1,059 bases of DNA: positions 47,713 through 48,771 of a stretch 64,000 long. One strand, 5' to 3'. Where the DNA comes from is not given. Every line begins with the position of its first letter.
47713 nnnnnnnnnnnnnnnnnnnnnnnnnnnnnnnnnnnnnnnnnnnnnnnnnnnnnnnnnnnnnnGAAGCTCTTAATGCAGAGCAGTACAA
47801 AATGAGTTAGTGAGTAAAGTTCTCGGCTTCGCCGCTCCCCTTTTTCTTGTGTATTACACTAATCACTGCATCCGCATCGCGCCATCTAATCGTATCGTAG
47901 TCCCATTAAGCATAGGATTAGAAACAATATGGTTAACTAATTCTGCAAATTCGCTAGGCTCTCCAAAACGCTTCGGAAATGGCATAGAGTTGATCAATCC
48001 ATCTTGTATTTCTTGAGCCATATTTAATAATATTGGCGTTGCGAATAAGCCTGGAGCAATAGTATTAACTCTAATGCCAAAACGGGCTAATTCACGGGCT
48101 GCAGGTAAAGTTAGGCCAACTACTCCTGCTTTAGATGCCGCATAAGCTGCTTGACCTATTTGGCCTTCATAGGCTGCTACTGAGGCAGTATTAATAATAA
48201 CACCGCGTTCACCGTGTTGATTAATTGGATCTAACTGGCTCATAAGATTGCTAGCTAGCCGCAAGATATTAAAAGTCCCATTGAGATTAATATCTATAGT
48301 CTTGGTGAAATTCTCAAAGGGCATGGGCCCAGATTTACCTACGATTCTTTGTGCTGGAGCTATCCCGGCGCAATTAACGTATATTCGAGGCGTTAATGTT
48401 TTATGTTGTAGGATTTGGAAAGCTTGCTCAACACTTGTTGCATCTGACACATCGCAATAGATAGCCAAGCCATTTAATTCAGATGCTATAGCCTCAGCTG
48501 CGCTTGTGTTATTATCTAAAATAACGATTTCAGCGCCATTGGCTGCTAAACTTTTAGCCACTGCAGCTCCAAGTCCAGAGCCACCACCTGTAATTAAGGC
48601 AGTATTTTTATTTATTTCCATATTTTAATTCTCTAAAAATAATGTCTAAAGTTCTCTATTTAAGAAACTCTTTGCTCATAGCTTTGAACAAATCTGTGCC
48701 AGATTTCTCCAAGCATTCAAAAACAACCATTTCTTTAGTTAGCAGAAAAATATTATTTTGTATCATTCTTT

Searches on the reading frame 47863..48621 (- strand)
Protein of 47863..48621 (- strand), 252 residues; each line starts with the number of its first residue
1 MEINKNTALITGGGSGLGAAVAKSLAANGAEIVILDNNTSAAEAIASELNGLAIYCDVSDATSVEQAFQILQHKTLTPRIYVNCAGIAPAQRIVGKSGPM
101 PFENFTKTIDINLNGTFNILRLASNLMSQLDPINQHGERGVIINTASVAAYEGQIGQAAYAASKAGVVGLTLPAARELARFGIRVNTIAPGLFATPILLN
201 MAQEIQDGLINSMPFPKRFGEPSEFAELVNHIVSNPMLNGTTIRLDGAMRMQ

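Call 39: search_protein_families(library=ncbifam, proteins=[window:47863-48621:-], max_evalue=0.001)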
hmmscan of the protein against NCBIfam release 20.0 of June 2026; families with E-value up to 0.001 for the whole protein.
window:47863-48621:- (252 aa): 226 families (the best 25 are shown)
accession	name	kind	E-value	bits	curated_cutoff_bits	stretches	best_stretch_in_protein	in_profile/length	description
NF004198.0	PRK05653.1-3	equivalog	2.8e-54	184.2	296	1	4-250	6-247/248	3-oxoacyl-ACP reductase FabG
NF006072.0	PRK08217.1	subfamily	8.8e-51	173.1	298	1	1-251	1-253/253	3-ketoacyl-(acyl-carrier-protein) reductase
NF009466.0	PRK12826.1-2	subfamily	1.5e-48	165.4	222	1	5-251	3-246/248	3-oxoacyl-ACP reductase FabG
TIGR01830.1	3oxo_ACP_reduc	equivalog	2.9e-47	161.4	297.75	1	8-249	1-238/239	3-oxoacyl-[acyl-carrier-protein] reductase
NF005559.1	PRK07231.1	subfamily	3.7e-45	154.4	215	1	4-249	3-247/249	glucose 1-dehydrogenase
NF009464.0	PRK12824.1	subfamily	1.4e-41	142.8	269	1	5-251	2-244/245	3-oxoacyl-ACP reductase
NF004197.0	PRK05653.1-1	equivalog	1.9e-40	139.1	332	1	2-251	4-248/249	3-oxoacyl-ACP reductase FabG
NF005067.0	PRK06484.1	equivalog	1.9e-39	135.6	713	1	6-248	274-510/524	short chain dehydrogenase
TIGR01829.1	AcAcCoA_reduct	subfamily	6e-39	134.1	302.1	1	8-249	3-240/242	acetoacetyl-CoA reductase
NF005309.0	PRK06841.1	subfamily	1.8e-38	132.5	286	1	2-249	12-252/255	GolD/DthD family dehydrogenase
NF047923.1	pyridox_DH_SDR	equivalog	6.1e-38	130.7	325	1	4-249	2-240/243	pyridoxal 4-dehydrogenase, SDR-type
NF004791.0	PRK06138.1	equivalog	1.1e-37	129.7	312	1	1-249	1-249/252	SDR family oxidoreductase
NF053701.1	CsHdxCHCADhChcB2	equivalog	1.4e-37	129.6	350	1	4-248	2-241/245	cis-4-hydroxycyclohexanecarboxylate dehydrogenase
NF052558.1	MBtsdlDhBudC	equivalog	1.5e-37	129.5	270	1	5-249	3-241/250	meso-2,3-butanediol dehydrogenase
NF009093.0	PRK12429.1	subfamily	3.7e-37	128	258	1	2-201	2-195/259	3-hydroxybutyrate dehydrogenase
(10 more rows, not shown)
